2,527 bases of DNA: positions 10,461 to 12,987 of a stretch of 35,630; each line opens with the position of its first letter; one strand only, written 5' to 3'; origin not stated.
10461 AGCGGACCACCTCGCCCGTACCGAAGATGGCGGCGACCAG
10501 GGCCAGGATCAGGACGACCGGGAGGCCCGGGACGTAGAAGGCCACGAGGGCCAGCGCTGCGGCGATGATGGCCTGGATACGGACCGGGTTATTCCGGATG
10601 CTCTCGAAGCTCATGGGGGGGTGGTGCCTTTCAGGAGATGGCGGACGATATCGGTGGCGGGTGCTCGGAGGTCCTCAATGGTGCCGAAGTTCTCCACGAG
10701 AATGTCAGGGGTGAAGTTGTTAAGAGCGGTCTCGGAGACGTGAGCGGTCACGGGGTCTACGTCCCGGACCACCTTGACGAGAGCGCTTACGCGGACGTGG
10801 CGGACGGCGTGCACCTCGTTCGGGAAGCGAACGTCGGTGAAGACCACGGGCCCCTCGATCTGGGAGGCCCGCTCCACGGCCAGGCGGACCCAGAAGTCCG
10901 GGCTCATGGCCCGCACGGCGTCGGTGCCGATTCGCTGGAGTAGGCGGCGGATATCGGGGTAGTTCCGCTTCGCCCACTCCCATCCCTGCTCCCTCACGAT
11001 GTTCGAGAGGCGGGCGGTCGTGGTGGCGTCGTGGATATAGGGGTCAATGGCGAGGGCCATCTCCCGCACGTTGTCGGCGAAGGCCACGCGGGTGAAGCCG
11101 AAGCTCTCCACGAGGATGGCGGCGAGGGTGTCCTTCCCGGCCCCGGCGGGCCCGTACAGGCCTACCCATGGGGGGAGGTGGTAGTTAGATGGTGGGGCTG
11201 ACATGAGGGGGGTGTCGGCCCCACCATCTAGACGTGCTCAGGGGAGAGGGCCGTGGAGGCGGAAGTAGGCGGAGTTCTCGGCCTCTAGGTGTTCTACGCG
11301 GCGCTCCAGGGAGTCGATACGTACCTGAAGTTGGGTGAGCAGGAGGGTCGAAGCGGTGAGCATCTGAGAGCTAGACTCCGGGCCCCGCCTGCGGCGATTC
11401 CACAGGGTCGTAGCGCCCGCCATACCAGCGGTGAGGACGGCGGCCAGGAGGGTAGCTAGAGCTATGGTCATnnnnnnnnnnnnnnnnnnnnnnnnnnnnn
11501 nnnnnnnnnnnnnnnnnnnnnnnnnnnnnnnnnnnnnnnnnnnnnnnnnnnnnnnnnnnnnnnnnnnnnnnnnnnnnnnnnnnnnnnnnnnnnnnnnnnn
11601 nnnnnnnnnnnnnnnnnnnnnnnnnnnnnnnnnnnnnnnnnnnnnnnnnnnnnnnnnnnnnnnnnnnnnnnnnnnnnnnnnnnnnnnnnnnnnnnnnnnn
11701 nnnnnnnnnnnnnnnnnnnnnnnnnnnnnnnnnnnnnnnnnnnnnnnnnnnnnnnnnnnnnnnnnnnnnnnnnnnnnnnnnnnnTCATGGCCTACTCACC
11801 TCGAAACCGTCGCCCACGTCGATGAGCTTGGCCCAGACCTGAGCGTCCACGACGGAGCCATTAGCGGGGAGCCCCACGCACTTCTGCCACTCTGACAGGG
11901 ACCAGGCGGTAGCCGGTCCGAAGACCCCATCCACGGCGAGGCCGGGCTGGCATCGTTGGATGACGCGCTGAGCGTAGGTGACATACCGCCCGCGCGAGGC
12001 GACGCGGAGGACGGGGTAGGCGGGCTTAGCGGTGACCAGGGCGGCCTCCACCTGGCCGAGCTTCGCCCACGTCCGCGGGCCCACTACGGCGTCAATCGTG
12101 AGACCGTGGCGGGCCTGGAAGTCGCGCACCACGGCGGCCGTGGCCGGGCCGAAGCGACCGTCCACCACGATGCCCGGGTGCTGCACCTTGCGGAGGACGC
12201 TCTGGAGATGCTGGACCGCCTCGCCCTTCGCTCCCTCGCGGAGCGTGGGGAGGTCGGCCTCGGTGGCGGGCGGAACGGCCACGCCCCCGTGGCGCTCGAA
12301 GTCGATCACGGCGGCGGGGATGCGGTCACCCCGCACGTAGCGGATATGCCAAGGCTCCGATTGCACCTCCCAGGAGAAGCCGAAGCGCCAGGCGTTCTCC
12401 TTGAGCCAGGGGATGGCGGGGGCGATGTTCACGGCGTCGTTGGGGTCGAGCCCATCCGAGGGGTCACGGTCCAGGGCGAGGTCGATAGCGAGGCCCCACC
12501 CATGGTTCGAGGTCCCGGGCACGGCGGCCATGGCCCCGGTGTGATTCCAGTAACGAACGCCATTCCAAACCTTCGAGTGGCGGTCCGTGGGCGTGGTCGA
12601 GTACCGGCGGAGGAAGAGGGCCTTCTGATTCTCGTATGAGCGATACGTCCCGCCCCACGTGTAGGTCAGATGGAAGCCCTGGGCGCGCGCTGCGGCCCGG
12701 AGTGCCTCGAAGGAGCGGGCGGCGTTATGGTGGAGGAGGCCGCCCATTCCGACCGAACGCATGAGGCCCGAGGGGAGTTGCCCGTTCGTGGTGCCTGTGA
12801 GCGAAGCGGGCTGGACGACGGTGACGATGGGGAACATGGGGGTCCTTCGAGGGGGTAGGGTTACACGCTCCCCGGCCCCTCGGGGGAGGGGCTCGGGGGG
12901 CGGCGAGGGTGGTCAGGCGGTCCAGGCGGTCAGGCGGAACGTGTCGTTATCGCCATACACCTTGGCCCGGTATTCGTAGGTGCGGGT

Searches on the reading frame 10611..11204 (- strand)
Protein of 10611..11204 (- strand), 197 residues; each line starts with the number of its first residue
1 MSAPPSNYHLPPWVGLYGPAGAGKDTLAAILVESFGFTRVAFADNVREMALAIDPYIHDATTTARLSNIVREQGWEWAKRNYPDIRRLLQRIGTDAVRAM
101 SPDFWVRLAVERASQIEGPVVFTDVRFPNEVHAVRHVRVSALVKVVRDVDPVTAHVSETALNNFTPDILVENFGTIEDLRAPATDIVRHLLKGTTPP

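Call 8: search_protein_families(library=pfam, proteins=[window:10611-11204:-], max_evalue=0.01)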
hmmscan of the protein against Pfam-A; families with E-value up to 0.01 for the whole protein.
window:10611-11204:- (197 aa): 4 families
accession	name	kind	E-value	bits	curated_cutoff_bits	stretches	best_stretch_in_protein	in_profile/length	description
PF21448.3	DNMK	-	5.5e-14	52.8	27.1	1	80-180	125-230/232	Deoxynucleotide monophosphate kinase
PF13207.12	AAA_17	-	0.00022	21.9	27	1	17-50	1-34/136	AAA domain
PF13238.12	AAA_18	-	0.00062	20.7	29.4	1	14-82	1-44/128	AAA domain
PF02224.24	Cytidylate_kin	-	0.0047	17.1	26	1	16-80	3-67/211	Cytidylate kinase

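Call 9: search_protein_families(library=phrogs, proteins=[window:10611-11204:-], max_evalue=0.001)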
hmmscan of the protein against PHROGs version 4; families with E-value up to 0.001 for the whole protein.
window:10611-11204:- (197 aa): 3 families
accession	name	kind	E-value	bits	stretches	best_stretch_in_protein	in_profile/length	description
phrog_139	-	other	6e-44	151.8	1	10-190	82-263/342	deoxynucleoside monophosphate kinase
phrog_38514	-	unknown function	0.00042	21.1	0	14-182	164-333/348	-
phrog_31701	-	unknown function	0.00054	21.2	0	16-53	17-55/89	-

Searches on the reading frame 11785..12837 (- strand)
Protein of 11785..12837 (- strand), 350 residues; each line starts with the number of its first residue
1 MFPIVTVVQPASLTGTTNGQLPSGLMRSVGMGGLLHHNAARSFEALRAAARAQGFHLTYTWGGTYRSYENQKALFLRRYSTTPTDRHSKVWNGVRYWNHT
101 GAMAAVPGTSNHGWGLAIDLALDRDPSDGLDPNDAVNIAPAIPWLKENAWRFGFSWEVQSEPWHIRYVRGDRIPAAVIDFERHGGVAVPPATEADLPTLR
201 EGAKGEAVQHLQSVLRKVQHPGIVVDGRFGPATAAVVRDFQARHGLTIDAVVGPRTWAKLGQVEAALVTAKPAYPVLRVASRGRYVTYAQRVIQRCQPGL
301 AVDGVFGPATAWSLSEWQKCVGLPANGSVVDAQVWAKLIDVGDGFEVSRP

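Call 8: search_protein_families(library=pfam, proteins=[window:11785-12837:-], max_evalue=0.01)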
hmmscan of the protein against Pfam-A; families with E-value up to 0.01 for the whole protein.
window:11785-12837:- (350 aa): 4 families
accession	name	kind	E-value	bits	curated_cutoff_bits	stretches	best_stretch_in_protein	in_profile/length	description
PF01471.23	PG_binding_1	-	3.5e-23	82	23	2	205-260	2-57/57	Putative peptidoglycan binding domain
PF02557.22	VanY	-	3.1e-21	76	25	1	35-168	4-130/132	D-alanyl-D-alanine carboxypeptidase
PF09374.15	PG_binding_3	-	1.4e-06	28.8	24.6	0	207-238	2-32/76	Predicted Peptidoglycan domain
PF13539.11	Peptidase_M15_4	-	1.7e-05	25.7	25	1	108-165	5-68/70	D-alanyl-D-alanine carboxypeptidase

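Call 9: search_protein_families(library=phrogs, proteins=[window:11785-12837:-], max_evalue=0.001)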
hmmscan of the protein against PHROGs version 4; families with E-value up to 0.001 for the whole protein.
window:11785-12837:- (350 aa): 12 families
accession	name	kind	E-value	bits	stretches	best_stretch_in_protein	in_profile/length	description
phrog_2649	-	lysis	1.4e-31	111.3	1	35-264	13-239/261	endolysin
phrog_16823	-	tail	7.2e-29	100.9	1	11-216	920-1083/1948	tail length tape measure protein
phrog_1493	-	lysis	4.8e-20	73.1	1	189-280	232-328/394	endolysin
phrog_1224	-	head and packaging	5.8e-18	66.3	2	198-264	3-68/438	endolysin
phrog_23452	-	unknown function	2.4e-13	51.4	2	198-264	54-125/135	-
phrog_1512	-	lysis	5.4e-13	50.6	1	188-328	166-298/314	endolysin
phrog_16428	-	lysis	8.8e-11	42.2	1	208-260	463-518/520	endolysin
phrog_6707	-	lysis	2.1e-10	41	1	203-262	183-244/311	endolysin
phrog_17214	-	lysis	3e-08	34.7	1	198-263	244-315/322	endolysin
phrog_880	-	lysis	3.8e-07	30.8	1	200-262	365-433/435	endolysin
phrog_17001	-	lysis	2.9e-06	28.1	0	247-319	20-90/265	endolysin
phrog_102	-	lysis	4.8e-06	27.3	0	199-274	11-91/369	endolysin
